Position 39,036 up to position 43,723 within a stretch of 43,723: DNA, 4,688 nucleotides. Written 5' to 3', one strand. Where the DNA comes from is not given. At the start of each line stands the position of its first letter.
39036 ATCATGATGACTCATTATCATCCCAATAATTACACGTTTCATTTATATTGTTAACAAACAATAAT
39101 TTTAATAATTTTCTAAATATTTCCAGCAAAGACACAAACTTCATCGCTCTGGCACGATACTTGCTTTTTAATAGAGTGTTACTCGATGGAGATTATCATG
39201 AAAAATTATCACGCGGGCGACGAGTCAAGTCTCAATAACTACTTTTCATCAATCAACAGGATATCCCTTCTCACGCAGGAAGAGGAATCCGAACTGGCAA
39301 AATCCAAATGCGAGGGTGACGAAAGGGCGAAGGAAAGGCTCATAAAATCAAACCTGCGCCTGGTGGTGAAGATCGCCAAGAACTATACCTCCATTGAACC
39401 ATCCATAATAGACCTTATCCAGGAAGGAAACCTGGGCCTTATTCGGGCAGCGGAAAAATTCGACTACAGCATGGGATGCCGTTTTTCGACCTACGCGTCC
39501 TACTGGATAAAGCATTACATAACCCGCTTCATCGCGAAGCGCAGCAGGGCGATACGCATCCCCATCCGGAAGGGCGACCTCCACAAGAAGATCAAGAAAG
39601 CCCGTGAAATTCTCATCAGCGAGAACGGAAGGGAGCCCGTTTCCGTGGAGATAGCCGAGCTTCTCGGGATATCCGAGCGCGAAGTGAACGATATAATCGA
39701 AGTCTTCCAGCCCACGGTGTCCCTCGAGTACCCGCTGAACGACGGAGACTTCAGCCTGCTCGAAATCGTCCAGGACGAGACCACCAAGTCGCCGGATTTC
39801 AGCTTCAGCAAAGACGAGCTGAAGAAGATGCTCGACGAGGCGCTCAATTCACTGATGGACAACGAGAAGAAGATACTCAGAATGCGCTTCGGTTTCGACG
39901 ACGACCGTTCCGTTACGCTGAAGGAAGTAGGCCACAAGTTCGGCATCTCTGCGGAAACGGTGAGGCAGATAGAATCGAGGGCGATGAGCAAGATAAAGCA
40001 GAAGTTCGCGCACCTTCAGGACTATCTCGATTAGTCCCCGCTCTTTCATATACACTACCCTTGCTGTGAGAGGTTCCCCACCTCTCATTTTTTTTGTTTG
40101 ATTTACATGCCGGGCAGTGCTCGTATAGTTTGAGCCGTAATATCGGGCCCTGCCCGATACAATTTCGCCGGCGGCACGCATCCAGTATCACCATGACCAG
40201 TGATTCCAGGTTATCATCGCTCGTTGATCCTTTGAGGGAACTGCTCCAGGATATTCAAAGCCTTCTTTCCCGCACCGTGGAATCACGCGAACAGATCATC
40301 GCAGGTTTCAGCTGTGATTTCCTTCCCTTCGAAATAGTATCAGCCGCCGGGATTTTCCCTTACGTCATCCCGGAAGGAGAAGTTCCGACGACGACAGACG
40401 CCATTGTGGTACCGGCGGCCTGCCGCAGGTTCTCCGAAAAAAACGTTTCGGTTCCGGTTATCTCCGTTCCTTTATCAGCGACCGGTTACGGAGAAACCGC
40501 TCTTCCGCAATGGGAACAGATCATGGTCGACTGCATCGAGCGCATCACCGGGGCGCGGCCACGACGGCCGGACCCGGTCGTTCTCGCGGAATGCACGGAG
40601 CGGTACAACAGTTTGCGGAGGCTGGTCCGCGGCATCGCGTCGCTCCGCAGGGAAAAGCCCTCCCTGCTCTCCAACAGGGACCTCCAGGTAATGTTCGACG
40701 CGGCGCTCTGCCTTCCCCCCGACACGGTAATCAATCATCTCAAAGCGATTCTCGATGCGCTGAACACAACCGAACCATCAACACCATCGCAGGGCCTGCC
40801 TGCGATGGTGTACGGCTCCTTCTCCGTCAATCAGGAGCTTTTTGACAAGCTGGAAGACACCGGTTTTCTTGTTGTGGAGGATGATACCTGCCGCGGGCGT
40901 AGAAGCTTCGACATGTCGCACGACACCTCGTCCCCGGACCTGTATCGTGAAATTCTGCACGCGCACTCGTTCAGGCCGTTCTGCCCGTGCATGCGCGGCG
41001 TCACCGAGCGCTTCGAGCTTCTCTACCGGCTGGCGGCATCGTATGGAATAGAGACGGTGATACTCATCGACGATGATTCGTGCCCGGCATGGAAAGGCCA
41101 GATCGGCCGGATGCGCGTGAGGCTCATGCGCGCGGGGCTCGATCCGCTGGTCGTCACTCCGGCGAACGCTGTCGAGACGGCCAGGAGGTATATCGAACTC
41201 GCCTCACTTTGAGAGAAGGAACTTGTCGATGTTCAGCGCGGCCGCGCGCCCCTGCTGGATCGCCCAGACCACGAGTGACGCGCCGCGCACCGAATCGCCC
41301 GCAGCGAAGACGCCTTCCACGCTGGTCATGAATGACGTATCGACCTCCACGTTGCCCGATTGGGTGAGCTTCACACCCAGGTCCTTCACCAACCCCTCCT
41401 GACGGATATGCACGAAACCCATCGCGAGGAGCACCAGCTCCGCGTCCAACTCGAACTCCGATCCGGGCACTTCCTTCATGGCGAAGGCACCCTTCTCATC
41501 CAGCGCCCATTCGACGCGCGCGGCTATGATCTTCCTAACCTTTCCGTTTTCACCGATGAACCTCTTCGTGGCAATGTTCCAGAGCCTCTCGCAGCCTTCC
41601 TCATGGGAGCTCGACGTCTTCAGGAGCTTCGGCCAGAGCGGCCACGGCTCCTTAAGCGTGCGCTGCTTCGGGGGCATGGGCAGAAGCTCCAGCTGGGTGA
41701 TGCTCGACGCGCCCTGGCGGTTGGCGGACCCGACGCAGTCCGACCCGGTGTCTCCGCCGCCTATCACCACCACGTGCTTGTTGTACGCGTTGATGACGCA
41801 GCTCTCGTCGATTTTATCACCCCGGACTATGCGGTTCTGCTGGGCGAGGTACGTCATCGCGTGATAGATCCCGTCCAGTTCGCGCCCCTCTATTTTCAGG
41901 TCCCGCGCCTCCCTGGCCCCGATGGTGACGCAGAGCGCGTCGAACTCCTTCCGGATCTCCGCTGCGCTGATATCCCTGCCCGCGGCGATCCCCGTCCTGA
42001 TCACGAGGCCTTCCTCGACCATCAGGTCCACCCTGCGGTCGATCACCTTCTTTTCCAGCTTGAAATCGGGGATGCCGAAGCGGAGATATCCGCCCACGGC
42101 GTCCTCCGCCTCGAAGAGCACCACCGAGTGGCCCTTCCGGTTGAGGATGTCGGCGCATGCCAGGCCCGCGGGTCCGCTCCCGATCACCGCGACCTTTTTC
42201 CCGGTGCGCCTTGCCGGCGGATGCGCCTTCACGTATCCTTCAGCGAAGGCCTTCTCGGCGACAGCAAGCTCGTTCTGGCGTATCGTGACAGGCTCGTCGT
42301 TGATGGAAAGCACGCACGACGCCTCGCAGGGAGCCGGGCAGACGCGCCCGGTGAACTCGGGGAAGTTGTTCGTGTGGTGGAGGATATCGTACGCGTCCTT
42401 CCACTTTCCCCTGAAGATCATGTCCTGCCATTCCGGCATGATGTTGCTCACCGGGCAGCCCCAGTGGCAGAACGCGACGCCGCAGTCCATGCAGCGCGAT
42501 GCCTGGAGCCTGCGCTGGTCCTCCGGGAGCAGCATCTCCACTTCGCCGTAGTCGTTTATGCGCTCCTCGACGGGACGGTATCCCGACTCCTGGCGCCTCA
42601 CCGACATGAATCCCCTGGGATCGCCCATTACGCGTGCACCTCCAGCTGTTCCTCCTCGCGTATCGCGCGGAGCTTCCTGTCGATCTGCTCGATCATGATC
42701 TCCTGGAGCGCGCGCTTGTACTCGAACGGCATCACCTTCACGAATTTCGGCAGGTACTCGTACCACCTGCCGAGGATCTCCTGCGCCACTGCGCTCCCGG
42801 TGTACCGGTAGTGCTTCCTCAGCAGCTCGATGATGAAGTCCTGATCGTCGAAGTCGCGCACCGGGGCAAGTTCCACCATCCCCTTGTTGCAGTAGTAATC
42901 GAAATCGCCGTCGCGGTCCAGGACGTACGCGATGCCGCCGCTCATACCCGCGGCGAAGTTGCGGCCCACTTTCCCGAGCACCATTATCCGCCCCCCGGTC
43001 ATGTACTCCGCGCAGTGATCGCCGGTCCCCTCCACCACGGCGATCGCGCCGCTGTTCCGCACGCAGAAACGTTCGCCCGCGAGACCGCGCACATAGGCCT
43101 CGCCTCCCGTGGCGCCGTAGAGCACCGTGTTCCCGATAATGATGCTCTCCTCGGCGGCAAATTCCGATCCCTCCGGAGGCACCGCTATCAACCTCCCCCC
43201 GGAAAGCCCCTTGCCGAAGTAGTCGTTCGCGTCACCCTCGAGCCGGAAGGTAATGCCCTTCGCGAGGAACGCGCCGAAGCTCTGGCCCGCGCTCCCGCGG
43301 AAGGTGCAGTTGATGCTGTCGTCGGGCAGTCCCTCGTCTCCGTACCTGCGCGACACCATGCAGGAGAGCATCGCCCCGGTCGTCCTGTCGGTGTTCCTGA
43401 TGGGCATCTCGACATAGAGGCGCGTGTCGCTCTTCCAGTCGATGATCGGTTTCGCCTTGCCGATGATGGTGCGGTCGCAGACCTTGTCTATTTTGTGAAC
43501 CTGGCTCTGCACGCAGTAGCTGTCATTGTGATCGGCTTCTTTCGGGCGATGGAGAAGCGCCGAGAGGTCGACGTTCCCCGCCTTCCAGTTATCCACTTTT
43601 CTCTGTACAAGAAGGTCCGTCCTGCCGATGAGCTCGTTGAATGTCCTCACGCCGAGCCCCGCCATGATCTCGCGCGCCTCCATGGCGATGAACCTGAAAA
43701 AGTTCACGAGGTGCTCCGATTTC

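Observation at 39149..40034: Consensus-grade sigma54 (-24/-12) promoter driving an RpoS/RpoD-like sigma70-family gene: candidate RpoN->alternative-sigma cascade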

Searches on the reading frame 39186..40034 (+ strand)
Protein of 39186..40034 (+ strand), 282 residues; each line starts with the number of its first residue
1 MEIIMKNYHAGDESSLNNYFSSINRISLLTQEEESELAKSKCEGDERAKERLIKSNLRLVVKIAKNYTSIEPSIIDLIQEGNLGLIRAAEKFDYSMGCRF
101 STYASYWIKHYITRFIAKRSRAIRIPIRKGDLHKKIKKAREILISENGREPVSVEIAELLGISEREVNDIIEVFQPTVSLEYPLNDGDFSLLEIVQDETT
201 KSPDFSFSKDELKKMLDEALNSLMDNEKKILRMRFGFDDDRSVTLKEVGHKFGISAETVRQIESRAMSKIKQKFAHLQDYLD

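Call 4: search_protein_families(library=pfam, proteins=[window:39186-40034:+], max_evalue=0.01)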
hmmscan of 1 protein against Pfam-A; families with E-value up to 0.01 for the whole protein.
window:39186-40034:+ (282 aa): 12 families
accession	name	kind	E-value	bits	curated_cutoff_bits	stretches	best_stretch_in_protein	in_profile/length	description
PF04545.22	Sigma70_r4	-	1.2e-18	66.8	24.1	1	219-271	1-49/50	Sigma-70, region 4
PF04542.20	Sigma70_r2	-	8.2e-18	64.4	24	1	52-121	1-70/71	Sigma-70 region 2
PF04539.22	Sigma70_r3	-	2.1e-14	53.8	25.3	1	134-204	4-75/78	Sigma-70 region 3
PF04967.18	HTH_10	-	2.9e-07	30.6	23.1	1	237-270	18-51/53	HTH DNA binding domain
PF00140.25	Sigma70_r1_2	-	4.5e-07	30.2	22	1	15-46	2-33/34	Sigma-70 factor, region 1.2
PF08281.18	Sigma70_r4_2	-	0.00012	22.1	25.7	0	215-269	3-53/54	Sigma-70, region 4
PF13518.12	HTH_28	-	0.00017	22.1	25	0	244-265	14-35/52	Helix-turn-helix domain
PF07638.17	Sigma70_ECF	-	0.0014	18.9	21.1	0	187-261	101-170/185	ECF sigma factor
PF08280.17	HTH_Mga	-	0.0025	18.2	23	0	144-175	15-44/59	M protein trans-acting positive regulator (MGA) HTH domain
PF13404.12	HTH_AsnC-type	-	0.005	17.1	27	0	145-167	13-34/42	AsnC-type helix-turn-helix domain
PF13542.12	HTH_Tnp_ISL3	-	0.0069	16.3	27.4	0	155-171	31-47/51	Helix-turn-helix domain of transposase family ISL3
PF05952.17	ComX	-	0.0097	16.2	25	0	157-179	24-46/55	Bacillus competence pheromone ComX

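Call 5: search_protein_families(library=ncbifam, proteins=[window:39186-40034:+], max_evalue=0.001)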
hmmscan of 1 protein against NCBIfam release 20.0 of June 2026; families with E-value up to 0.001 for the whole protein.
window:39186-40034:+ (282 aa): 55 families (the best 25 are shown)
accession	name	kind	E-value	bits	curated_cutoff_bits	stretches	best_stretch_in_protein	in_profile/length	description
NF006666.0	PRK09210.1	equivalog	2e-76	257.7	572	1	18-282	103-370/370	RNA polymerase sigma factor RpoD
TIGR02997.1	Sig70-cyanoRpoD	subfamily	5.4e-74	249.1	384.5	1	44-271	71-298/298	RNA polymerase sigma factor, RpoD/SigA family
NF004208.0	PRK05658.1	equivalog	1.7e-70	238.7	555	1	38-282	384-630/631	RNA polymerase sigma factor RpoD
TIGR02394.1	rpoS_proteo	equivalog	1.3e-67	228.3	378.7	1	13-275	12-275/285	RNA polymerase sigma factor RpoS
TIGR02393.1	RpoD_Cterm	equivalog_domain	1.7e-67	227.5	354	1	48-281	1-237/238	RNA polymerase sigma factor RpoD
NF005643.0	PRK07406.1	equivalog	2.7e-65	221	500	1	44-272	157-385/397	RNA polymerase sigma factor RpoD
NF004207.0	PRK05657.1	equivalog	3.2e-65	220.7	394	1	16-275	58-318/329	RNA polymerase sigma factor RpoS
NF041931.2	MzaA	equivalog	6.2e-63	213.8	800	1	29-273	458-704/726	MZA anti-phage system associated sigma-70 family RNA polymerase sigma factor MzaA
NF005920.0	PRK07921.1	subfamily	7.2e-63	212.6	464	1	27-272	71-316/328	RNA polymerase sigma factor SigB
NF004561.0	PRK05901.1-3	equivalog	3.6e-61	207.9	582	1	29-282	282-537/537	RNA polymerase sigma factor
NF005642.0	PRK07405.1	subfamily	2.2e-59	201.2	524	1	35-281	71-316/318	RNA polymerase sigma factor SigD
NF004560.0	PRK05901.1-1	equivalog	4.4e-58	197.6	711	1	42-282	273-516/516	RNA polymerase sigma factor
NF005785.0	PRK07598.1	equivalog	4.8e-58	196.9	554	1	30-281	159-411/415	RNA polymerase sigma factor SigC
NF004615.0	PRK05949.1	subfamily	5.2e-57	193.2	530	1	31-281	76-325/327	RNA polymerase sigma factor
NF004562.0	PRK05901.1-4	equivalog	6.6e-56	190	779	1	46-273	315-543/571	RNA polymerase sigma factor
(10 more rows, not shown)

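Call 8: find_homologous_proteins(query=window:39198-40034:+, max_evalue=1e-20)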
Query window:39198-40034:+ (278 aa): 7972 proteins with E <= 1e-20 among 8000 candidates; the best 120 are listed.
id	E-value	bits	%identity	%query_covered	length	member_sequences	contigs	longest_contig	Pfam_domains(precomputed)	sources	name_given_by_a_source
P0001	4.0e-174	595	100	100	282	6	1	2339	PF04967.19,PF04545.23,PF00140.26,PF04542.21,PF04539.23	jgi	-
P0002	1.7e-158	544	91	100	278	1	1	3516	PF04967.19,PF04545.23,PF04542.21,PF04539.23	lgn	-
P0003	6.2e-155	532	88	100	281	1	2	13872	PF04967.19,PF04545.23,PF04542.21,PF04539.23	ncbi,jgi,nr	ncbi:MAG: RNA polymerase sigma factor RpoD/SigA [Deltaproteobacteria bacterium]|nr:MAG: RNA polymera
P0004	2.8e-154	530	89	100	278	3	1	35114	PF04967.19,PF13518.13,PF04545.23,PF00140.26,PF04542.21,PF04539.23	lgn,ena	-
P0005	5.0e-149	513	85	100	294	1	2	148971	PF04967.19,PF04545.23,PF04542.21,PF04539.23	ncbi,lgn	-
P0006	1.4e-144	498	81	100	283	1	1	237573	PF04967.19,PF04545.23,PF04542.21,PF04539.23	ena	-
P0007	2.3e-136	471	76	100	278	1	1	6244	PF04967.19,PF04545.23,PF00140.26,PF04542.21,PF04539.23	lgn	-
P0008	1.6e-135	468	76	100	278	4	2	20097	PF04967.19,PF04545.23,PF04542.21,PF04539.23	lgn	-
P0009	3.2e-134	464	75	100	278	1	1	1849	PF04967.19,PF04545.23,PF00140.26,PF04542.21,PF04539.23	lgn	-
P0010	8.6e-134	463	76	100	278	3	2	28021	PF04545.23,PF04542.21,PF04539.23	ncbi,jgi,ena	-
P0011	2.3e-133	461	76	100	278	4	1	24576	PF04967.19,PF04545.23,PF00140.26,PF04542.21,PF04539.23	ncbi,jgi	jgi:RNA polymerase primary sigma factor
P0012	1.7e-132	458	75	100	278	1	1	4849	PF04967.19,PF04545.23,PF00140.26,PF04542.21,PF04539.23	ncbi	-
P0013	6.2e-130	450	74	100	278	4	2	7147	PF04967.19,PF04545.23,PF04542.21,PF04539.23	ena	-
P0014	3.3e-129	448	74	100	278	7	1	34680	PF04545.23,PF00140.26,PF04542.21,PF04539.23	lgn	-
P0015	4.4e-128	444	72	100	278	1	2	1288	PF04545.23,PF04542.21,PF04539.23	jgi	jgi:RNA polymerase primary sigma factor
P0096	1.6e-64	236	47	98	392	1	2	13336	PF04545.23,PF00140.26,PF04542.21,PF04539.23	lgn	-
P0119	3.1e-63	232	48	97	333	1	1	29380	PF04545.23,PF00140.26,PF04542.21,PF04539.23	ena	-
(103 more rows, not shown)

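Call 13: find_related_loci(query=A1, collection=genome_contigs, flank=6000)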
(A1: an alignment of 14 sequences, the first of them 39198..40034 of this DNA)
Query A1 (278 aa) in genome_contigs; peptide patterns used: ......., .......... (x = any residue, [..] = any of these).
554 stretches matched a pattern; 468 encode a relative of the query (tblastn E <= 1e-3); the best 80 are kept; 80 distinct loci.
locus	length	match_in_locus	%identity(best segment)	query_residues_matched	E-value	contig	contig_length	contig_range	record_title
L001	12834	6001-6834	85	1-278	1e-159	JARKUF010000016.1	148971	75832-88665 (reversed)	MAG: Spirochaetota bacterium isolate Seed_metabat.82 k141_606787, whole genome shotgun sequence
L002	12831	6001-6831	77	1-277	2e-148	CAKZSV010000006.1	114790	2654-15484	MAG: uncultured bacterium isolate N1_Bin_METABAT__35_1 genome assembly, contig: c_000003005233, whole genome shotgun seq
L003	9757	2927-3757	77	1-277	8e-148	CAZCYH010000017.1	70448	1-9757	MAG TPA_asm: uncultured Leptospira sp. isolate binchicken_co135_192 genome assembly, contig: NODE_891_length_70448_cov_7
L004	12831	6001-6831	76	1-277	3e-145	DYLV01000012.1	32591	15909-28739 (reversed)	MAG TPA_asm: Leptospira biflexa isolate SulCav_AS07-7_2_45_10 SulCav_AS07_7_1234_length_32591_cov_6_141136, whole genome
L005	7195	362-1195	76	1-278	9e-144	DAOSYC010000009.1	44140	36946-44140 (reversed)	MAG TPA_asm: Spirochaetota bacterium isolate AMR_MDS_2095 NODE_544_length_44140_cov_8.652671, whole genome shotgun seque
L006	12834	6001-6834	75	1-278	6e-142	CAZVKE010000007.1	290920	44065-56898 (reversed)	MAG TPA_asm: uncultured Leptospiraceae bacterium isolate SRP216815_co1_157 genome assembly, contig: NODE_40_length_29092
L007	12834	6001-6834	74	1-278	5e-140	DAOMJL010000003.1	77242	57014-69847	MAG TPA_asm: Spirochaetota bacterium isolate AMR_MDS_4899 NODE_221_length_77242_cov_12.028697, whole genome shotgun sequ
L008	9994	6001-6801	77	12-278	3e-139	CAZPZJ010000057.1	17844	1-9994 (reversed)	MAG TPA_asm: uncultured Leptospiraceae bacterium isolate binchicken_co190_123 genome assembly, contig: NODE_5508_length_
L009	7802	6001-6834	73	1-278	1e-137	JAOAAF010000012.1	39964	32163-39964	MAG: Spirochaetes bacterium isolate SKW14 NODE_12_length_39964_cov_4.161953, whole genome shotgun sequence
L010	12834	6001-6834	71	1-278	3e-135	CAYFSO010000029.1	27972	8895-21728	MAG TPA_asm: uncultured Leptospiraceae bacterium isolate ERP107533_co1_200 genome assembly, contig: NODE_881_length_2797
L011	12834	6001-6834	71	1-278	1e-134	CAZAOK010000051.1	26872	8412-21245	MAG TPA_asm: uncultured Leptospiraceae bacterium isolate SRP252850_co1_61 genome assembly, contig: NODE_3107_length_2687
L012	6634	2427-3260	71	1-278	1e-134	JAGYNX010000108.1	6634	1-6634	MAG: Spirochaetes bacterium isolate M55B154 108, whole genome shotgun sequence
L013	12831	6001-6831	73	1-277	2e-134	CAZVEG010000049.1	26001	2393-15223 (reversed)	MAG TPA_asm: uncultured Leptospirales bacterium isolate binchicken_co269_219 genome assembly, contig: NODE_1626_length_2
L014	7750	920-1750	71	1-277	1e-132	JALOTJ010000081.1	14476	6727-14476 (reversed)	MAG: Spirochaetes bacterium isolate Prado230 scaffold_5871, whole genome shotgun sequence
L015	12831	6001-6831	70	1-277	9e-132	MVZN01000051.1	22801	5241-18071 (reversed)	MAG: Spirochaetes bacterium ADurb.BinA120 BWY96_contig000051, whole genome shotgun sequence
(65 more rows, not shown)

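Call 52: find_encoding_contigs(protein=P0119, flank=4000, max_places=1)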
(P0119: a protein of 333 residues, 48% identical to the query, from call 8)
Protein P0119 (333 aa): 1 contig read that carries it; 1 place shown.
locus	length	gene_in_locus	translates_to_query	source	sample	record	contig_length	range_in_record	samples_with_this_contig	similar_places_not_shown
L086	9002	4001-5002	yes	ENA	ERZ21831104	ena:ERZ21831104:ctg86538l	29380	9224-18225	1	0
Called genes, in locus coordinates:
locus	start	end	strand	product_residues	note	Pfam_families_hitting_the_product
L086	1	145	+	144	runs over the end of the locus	PF00877:NLPC_P60 (weak)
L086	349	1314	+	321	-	PF00669:Flagellin_N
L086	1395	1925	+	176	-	PF01551:Peptidase_M23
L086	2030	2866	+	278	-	-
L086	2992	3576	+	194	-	-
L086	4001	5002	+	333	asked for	PF00140:Sigma70_r1_2, PF04542:Sigma70_r2, PF04539:Sigma70_r3 (weak), PF04545:Sigma70_r4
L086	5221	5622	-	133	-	PF07690:MFS_1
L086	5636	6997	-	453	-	PF07690:MFS_1, PF00854:PTR2 (weak)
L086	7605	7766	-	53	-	PF07661:MORN_2 (faint)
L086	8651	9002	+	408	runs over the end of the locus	PF18019:Cas3_HD, PF01966:HD (faint)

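Call 53: find_encoding_contigs(protein=P0096, flank=4000, max_places=1)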
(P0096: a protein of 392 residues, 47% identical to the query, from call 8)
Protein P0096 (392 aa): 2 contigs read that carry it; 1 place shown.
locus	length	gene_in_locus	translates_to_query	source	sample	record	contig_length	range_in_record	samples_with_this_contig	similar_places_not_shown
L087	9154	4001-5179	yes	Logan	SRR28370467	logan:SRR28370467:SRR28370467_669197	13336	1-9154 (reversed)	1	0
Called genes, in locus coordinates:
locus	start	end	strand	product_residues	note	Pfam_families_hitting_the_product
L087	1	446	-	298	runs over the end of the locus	PF00072:Response_reg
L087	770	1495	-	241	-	PF00795:CN_hydrolase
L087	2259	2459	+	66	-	PF01197:Ribosomal_L31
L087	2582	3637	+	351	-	PF07136:DUF1385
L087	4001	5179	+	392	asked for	PF00140:Sigma70_r1_2, PF04542:Sigma70_r2, PF04539:Sigma70_r3, PF04545:Sigma70_r4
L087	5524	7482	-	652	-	PF06050:HGD-D, PF01869:BcrAD_BadFG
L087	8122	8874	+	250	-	PF00005:ABC_tran, PF13304:AAA_21 (faint)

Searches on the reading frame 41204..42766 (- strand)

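Call 10: search_protein_families(library=pfam, proteins=[window:41204-42766:-], max_evalue=0.001)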
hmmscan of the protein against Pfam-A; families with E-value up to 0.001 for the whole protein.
window:41204-42766:- (520 aa): 13 families
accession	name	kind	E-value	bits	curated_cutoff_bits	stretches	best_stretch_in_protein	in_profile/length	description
PF07992.20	Pyr_redox_2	-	2.4e-26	93.3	26.1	1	190-506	1-291/291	Pyridine nucleotide-disulphide oxidoreductase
PF14691.11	Fer4_20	-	1.1e-23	83.6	25.8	1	70-176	2-111/113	Dihydroprymidine dehydrogenase domain II, 4Fe-4S cluster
PF00070.33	Pyr_redox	-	2.4e-08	34.8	22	1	191-224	1-34/82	Pyridine nucleotide-disulphide oxidoreductase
PF13450.12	NAD_binding_8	-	7.6e-08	33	21.9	1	194-228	1-35/68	NAD(P)-binding Rossmann-like domain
PF03486.20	HI0933_like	-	2.5e-06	27.6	50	1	191-226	2-37/244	HI0933-like protein Rossmann domain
PF12831.13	FAD_oxidored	-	2.6e-06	27.4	27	1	192-228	2-38/416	FAD dependent oxidoreductase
PF01593.30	Amino_oxidase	-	6.1e-06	26.2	19.8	1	200-226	2-28/443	Flavin containing amine oxidoreductase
PF00890.30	FAD_binding_2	-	7e-05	22.6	20.4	1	192-228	2-38/414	FAD binding domain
PF13738.12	Pyr_redox_3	-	7.5e-05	22.5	30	0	194-224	2-33/305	Pyridine nucleotide-disulphide oxidoreductase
PF01266.30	DAO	-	9.7e-05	22.5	27.9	1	191-225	1-35/353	FAD dependent oxidoreductase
PF01946.23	Thi4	-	0.00013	21.7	26.2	1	191-235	19-64/235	Thi4 family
PF01494.25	FAD_binding_3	-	0.00075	19.2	22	1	191-221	3-33/349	FAD binding domain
PF01262.27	AlaDh_PNT_C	-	0.0009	19.2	23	0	191-225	30-64/214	Alanine dehydrogenase/PNT, C-terminal domain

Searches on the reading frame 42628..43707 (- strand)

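Call 10: search_protein_families(library=pfam, proteins=[window:42628-43707:-], max_evalue=0.001)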
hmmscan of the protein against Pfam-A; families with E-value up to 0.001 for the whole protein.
window:42628-43707:- (359 aa): 1 family
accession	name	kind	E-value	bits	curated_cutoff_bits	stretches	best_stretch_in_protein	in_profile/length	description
PF01493.24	GXGXG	-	1.2e-85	286.3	32.5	1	101-287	1-187/190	GXGXG motif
